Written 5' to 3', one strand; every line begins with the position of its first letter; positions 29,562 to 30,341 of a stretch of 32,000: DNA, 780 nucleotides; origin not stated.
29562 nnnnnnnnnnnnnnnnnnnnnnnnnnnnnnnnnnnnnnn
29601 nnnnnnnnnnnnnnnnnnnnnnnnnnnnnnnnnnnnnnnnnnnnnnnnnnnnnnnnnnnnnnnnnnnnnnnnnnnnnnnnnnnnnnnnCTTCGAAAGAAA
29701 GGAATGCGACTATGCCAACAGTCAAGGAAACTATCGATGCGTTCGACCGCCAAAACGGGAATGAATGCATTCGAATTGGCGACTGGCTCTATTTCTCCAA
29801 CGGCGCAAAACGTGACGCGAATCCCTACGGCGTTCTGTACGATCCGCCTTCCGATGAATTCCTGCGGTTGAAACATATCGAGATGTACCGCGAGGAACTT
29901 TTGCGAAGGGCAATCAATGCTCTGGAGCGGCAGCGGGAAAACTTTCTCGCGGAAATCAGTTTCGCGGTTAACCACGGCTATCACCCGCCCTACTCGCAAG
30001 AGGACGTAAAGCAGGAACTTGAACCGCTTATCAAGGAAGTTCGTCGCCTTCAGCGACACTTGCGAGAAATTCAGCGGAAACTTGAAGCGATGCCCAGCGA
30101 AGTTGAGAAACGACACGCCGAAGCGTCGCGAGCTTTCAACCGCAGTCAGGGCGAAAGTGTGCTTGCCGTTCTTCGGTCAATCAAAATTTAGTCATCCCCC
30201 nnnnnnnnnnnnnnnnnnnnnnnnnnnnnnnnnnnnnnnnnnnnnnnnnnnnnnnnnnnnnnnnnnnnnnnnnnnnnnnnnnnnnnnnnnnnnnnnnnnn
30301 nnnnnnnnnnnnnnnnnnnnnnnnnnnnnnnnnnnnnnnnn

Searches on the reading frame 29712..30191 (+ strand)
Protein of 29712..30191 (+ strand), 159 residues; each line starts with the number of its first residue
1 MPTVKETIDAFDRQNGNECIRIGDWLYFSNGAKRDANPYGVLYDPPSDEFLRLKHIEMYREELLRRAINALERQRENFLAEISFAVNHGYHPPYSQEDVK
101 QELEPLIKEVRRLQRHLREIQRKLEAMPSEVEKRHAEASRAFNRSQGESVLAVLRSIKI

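Call 32: search_protein_families(library=pfam, proteins=[window:29712-30191:+], max_evalue=0.01)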
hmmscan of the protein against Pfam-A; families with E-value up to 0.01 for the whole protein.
window:29712-30191:+ (159 aa): 3 families
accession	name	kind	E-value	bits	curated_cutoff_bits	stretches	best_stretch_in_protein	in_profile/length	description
PF01442.23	Apolipoprotein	-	0.00055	20.1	90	1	57-141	76-158/190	Apolipoprotein A1/A4/E domain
PF01105.29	EMP24_GP25L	-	0.0055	17.2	25.9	1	81-143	90-152/182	emp24/gp25L/p24 family/GOLD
PF10211.14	Ax_dynein_light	-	0.0079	16.7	26.4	0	80-141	105-166/187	Axonemal dynein light chain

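Call 35: search_protein_families(library=phrogs, proteins=[window:29712-30191:+], max_evalue=0.001)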
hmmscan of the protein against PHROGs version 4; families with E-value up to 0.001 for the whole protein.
window:29712-30191:+ (159 aa): 0 families
